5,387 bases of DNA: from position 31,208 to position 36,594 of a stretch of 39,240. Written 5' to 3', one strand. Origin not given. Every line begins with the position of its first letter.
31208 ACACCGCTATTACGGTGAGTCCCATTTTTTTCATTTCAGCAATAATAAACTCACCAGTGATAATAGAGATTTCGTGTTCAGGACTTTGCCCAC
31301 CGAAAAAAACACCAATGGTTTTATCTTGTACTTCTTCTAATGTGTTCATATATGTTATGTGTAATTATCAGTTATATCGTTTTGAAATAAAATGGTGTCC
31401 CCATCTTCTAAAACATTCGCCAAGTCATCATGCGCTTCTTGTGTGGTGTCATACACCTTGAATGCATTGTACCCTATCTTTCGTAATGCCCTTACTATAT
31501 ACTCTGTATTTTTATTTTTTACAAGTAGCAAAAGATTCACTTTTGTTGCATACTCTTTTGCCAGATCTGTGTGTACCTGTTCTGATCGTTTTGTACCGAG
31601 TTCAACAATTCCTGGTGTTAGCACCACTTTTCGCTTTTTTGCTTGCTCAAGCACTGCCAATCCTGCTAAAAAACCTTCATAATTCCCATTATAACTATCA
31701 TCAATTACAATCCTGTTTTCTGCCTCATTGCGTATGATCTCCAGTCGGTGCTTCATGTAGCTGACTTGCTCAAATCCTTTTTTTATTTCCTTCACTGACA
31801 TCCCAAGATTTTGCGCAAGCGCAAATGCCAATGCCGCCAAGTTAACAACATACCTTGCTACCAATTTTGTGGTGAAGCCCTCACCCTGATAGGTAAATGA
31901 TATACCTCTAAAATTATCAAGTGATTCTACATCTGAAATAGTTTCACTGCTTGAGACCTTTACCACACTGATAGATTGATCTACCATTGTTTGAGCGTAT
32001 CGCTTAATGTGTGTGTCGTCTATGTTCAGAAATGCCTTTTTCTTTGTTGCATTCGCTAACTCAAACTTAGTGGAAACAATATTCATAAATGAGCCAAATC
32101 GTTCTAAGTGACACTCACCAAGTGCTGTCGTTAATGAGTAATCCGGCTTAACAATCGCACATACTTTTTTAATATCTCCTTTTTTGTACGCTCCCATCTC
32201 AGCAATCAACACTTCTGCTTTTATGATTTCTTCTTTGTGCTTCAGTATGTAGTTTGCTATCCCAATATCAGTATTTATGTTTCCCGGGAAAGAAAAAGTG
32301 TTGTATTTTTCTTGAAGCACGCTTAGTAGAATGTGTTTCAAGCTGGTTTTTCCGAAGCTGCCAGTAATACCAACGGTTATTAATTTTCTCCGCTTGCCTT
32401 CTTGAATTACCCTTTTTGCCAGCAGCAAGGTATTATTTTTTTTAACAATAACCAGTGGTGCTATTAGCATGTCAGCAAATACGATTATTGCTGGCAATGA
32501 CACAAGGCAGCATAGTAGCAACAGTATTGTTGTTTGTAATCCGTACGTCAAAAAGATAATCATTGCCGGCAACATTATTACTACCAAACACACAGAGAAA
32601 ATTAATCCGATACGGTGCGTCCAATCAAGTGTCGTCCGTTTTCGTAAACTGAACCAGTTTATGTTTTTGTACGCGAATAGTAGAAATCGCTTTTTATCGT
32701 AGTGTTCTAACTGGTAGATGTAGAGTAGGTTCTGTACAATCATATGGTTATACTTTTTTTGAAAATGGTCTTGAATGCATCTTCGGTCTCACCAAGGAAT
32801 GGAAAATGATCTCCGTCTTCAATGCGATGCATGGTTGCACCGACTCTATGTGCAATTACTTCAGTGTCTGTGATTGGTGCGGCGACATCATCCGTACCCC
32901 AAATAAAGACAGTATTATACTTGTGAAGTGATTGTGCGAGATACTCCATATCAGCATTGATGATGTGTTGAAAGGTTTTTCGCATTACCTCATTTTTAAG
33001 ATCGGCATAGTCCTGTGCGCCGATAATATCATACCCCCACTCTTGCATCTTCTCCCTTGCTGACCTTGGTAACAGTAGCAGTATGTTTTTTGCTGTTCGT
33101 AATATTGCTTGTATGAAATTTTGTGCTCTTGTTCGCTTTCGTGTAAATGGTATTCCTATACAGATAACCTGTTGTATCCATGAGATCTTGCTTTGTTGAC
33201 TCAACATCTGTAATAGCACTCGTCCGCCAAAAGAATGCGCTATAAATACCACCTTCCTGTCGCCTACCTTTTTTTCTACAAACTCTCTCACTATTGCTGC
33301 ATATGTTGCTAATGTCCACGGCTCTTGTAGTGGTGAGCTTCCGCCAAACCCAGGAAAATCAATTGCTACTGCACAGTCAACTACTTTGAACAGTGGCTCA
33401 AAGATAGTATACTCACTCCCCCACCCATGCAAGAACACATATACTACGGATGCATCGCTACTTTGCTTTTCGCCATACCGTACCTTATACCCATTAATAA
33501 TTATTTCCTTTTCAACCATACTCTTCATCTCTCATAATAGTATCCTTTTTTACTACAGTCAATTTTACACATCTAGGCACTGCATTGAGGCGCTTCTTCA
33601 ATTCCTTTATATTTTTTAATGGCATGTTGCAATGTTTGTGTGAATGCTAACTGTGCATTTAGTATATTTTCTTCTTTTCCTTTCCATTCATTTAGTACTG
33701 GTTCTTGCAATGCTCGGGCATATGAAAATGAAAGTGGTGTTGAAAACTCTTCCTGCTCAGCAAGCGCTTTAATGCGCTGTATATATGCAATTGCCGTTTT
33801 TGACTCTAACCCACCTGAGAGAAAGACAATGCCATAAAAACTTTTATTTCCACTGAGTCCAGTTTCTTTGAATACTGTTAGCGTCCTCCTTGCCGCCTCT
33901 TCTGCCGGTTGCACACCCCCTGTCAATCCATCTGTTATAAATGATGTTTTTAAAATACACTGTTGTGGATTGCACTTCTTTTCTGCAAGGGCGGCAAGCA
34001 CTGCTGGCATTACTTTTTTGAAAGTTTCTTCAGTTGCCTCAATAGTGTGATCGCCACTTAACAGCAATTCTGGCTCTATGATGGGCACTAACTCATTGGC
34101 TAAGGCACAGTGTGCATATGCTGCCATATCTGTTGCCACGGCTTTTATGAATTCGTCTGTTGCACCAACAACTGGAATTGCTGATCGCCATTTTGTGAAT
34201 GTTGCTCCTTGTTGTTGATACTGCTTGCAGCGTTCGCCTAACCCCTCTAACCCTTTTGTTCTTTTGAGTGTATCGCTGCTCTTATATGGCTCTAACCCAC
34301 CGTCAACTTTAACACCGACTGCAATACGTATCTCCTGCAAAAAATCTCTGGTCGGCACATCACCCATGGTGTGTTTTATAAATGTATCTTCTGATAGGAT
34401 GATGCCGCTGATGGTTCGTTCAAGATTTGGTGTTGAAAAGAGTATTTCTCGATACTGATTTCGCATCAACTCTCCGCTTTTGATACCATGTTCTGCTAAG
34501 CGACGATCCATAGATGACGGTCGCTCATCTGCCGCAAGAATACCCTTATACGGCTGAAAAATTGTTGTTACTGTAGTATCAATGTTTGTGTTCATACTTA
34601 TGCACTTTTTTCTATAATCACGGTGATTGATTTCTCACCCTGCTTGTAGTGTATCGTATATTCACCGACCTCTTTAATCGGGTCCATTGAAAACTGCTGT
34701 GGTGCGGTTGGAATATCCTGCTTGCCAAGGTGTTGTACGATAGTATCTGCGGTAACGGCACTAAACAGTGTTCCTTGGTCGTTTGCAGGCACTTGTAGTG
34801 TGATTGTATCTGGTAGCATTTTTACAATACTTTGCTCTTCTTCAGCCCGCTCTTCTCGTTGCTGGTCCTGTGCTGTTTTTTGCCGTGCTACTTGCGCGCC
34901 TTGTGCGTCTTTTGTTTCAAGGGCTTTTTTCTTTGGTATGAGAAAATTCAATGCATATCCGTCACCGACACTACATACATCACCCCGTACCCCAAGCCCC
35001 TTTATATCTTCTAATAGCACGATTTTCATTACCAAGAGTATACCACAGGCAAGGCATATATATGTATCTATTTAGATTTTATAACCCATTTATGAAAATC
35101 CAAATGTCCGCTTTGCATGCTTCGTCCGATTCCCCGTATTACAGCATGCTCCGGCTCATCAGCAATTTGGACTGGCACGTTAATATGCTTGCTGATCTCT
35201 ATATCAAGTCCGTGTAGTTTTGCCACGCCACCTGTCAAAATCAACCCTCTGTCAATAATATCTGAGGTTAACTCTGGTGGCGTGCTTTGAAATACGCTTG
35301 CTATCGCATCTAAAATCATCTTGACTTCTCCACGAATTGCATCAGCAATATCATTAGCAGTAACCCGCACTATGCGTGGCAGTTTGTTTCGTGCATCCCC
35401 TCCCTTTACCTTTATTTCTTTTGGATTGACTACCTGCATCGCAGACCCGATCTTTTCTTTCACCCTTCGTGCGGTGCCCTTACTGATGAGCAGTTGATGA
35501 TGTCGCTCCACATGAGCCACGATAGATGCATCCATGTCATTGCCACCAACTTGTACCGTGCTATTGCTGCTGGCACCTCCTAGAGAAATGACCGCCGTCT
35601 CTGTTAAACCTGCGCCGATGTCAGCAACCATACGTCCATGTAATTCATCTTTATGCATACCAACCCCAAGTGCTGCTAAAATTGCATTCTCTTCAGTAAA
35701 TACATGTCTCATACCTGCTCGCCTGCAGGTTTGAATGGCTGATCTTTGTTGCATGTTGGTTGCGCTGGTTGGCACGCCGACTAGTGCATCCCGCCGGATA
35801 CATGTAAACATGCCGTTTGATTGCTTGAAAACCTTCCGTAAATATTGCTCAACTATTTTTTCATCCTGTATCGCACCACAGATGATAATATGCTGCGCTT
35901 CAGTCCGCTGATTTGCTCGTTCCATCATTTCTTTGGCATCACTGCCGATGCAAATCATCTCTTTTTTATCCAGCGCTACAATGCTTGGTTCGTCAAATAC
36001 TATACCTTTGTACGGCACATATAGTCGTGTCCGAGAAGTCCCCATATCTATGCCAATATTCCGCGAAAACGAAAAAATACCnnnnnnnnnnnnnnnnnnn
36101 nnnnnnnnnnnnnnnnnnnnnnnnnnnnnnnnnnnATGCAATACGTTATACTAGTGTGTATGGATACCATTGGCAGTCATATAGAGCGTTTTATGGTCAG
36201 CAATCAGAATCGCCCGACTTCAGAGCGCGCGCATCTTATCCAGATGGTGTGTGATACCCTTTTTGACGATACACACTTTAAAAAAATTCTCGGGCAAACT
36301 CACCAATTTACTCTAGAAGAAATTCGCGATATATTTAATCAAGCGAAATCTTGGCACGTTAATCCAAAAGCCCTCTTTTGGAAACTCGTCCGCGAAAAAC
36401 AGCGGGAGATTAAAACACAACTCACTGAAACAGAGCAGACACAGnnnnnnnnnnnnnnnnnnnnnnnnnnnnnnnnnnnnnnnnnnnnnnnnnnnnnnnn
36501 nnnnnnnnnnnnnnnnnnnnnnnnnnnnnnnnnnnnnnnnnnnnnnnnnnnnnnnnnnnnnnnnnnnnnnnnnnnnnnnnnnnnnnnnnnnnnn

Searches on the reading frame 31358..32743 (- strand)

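Call 100: search_protein_families(library=pfam, proteins=[window:31358-32743:-], max_evalue=0.0001)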
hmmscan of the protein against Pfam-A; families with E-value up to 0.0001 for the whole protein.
window:31358-32743:- (462 aa): 2 families
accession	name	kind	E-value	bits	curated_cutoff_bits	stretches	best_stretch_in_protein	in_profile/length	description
PF08245.18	Mur_ligase_M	-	2.8e-23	83.4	24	1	126-309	1-199/200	Mur ligase middle domain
PF02875.26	Mur_ligase_C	-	5.9e-11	43.7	28.4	1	332-453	1-123/127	Mur ligase, glutamate ligase domain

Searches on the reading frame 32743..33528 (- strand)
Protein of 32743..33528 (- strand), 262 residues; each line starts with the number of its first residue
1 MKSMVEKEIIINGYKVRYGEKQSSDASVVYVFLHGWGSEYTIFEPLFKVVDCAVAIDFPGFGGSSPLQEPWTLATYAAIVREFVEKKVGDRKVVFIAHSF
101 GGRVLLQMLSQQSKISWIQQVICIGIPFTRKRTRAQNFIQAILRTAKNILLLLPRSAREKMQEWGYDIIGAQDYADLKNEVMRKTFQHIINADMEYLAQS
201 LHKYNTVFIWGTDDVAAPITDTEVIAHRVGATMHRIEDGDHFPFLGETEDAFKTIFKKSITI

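Call 100: search_protein_families(library=pfam, proteins=[window:32743-33528:-], max_evalue=0.0001)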
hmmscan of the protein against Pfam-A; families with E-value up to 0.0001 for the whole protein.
window:32743-33528:- (262 aa): 4 families
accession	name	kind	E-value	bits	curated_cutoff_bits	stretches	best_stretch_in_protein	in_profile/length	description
PF12697.13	Abhydrolase_6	-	2.2e-17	64.9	26.3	1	31-245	2-208/217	Alpha/beta hydrolase family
PF00561.26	Abhydrolase_1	-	4.4e-16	59.7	25.8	1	31-113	4-92/245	alpha/beta hydrolase fold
PF07819.20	PGAP1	-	2.7e-05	24.5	24.3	1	82-192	82-189/233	PGAP1-like alpha/beta domain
PF12146.15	Hydrolase_4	-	3.3e-05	23.7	27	1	30-231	7-219/239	Serine aminopeptidase, S33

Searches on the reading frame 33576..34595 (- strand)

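Call 100: search_protein_families(library=pfam, proteins=[window:33576-34595:-], max_evalue=0.0001)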
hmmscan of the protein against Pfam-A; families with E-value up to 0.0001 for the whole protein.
window:33576-34595:- (340 aa): 1 family
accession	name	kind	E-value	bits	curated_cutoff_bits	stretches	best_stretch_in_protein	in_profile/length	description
PF00274.25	Glycolytic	-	1.2e-72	245.1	22.2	1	7-323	4-319/349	Fructose-bisphosphate aldolase class-I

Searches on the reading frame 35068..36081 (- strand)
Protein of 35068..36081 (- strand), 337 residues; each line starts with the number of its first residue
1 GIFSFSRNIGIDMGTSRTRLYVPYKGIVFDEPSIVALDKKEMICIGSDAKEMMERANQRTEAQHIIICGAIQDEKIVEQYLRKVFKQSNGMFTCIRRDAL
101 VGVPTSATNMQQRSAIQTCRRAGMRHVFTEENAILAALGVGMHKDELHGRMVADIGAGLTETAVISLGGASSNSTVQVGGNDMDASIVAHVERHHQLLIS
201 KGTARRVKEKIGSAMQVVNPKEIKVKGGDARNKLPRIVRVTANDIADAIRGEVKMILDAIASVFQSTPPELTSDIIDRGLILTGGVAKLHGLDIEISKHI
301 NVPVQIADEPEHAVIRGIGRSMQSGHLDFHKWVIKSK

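Call 43: find_related_loci(query=window:35068-36081:-, collection=genome_contigs, flank=6000)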
Query window:35068-36081:- (337 aa) in genome_contigs; peptide patterns used: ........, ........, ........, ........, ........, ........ (x = any residue, [..] = any of these).
51 stretches matched a pattern; 2 encode a relative of the query (tblastn E <= 1e-3); 2 distinct loci.
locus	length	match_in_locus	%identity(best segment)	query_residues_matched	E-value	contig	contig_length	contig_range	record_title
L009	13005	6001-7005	75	1-335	1e-178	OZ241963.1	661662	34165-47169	MAG: Candidatus Paceibacterota bacterium isolate a4431f2c-c61a-43fb-9f92-c5996bac4907 genome assembly, chromosome: 1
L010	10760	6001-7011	88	1-337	0e+0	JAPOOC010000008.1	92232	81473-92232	MAG: Candidatus Kaiserbacteria bacterium isolate APA_bin_25 c_000000325927, whole genome shotgun sequence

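Call 77: search_protein_families(library=pfam, proteins=[L010:5068-5277:-, L010:4399-5061:-, L010:3460-4413:+, L010:2130-3407:-, L010:5-1717:+], max_evalue=0.01)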
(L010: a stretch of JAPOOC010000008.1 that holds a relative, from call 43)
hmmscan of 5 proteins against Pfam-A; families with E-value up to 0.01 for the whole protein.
L010:5068-5277:- (70 aa): 6 families
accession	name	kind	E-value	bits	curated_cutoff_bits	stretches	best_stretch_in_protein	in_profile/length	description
PF01381.28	HTH_3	-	8.9e-18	64.5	23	1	16-66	4-54/55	Helix-turn-helix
PF12844.13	HTH_19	-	3.8e-09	36.8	30.2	1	17-69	8-60/64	Helix-turn-helix domain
PF13560.12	HTH_31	-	3.4e-08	34.1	27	1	17-61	10-55/64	Helix-turn-helix domain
PF13443.12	HTH_26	-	1.1e-06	29.2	22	1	21-68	10-58/63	Cro/C1-type HTH DNA-binding domain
PF13545.12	HTH_Crp_2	-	0.00057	20.2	27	0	17-36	18-37/70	Crp-like helix-turn-helix domain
PF13413.12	HTH_25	-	0.0047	17.1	24.6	0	16-45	5-34/62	Helix-turn-helix domain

L010:4399-5061:- (221 aa): 1 family
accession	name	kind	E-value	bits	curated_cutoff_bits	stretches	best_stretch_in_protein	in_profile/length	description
PF09195.17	Endonuc-BglII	-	3e-19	69.8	26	1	11-182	1-162/163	Restriction endonuclease BglII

L010:3460-4413:+ (318 aa): 1 family
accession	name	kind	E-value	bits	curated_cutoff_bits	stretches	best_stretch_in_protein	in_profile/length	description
PF01555.25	N6_N4_Mtase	-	3.2e-50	171.6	26.7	1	48-274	1-221/221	DNA methylase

L010:2130-3407:- (426 aa): 1 family
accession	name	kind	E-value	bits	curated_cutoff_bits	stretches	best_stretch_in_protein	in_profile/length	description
PF14082.12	SduA_C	-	4.6e-24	85.8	27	1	248-406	2-158/159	Shedu protein SduA, C-terminal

L010:5-1717:+ (571 aa): 1 family
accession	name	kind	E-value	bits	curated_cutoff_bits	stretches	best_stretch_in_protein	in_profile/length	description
PF01935.23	DUF87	-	1.1e-09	39.1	23.2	1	240-316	2-69/220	Helicase HerA, central domain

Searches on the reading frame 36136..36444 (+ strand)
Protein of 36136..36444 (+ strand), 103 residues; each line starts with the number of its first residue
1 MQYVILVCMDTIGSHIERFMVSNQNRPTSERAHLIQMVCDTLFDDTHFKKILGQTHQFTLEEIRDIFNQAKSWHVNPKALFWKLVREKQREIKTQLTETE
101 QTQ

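Call 77: search_protein_families(library=pfam, proteins=[window:36136-36444:+], max_evalue=0.01)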
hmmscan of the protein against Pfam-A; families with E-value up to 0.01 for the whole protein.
window:36136-36444:+ (103 aa): 1 family
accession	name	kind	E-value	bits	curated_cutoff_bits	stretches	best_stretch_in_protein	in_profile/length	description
PF09278.17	MerR-DNA-bind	-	0.00052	21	25.4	1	54-102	11-58/65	MerR, DNA binding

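Call 95: find_homologous_proteins(query=window:36136-36444:+, max_evalue=0.001)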
Query window:36136-36444:+ (103 aa): 33 proteins with E <= 0.001 among 33 candidates.
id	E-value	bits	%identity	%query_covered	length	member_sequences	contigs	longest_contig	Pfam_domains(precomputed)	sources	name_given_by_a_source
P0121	2.7e-57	208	100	92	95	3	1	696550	-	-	-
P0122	2.5e-48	180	82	93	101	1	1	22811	-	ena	-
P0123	2.6e-48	180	88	89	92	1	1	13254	-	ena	-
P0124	7.5e-48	178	85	90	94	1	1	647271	-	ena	-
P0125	7.1e-47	175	85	90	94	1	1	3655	-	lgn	-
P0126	2.4e-44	167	73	98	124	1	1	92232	-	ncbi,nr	ncbi:MAG: hypothetical protein OXB96_02520 [Candidatus Kaiserbacteria bacterium]|nr:hypothetical pro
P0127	2.7e-44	167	81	88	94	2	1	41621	-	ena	-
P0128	3.5e-42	160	77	89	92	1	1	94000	-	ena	-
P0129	9.6e-39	149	75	89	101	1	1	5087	-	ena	-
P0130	9.7e-38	146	82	80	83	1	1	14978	-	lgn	-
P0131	2.6e-37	144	71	89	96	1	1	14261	-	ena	-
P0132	4.2e-37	144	71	87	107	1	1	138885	-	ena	-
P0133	3.0e-36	141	65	92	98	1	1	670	-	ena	-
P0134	6.6e-36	140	65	91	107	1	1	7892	-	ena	-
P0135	8.9e-36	139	76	82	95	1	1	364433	-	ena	-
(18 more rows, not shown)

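Call 96: find_encoding_contigs(protein=P0121, flank=10000, max_places=10)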
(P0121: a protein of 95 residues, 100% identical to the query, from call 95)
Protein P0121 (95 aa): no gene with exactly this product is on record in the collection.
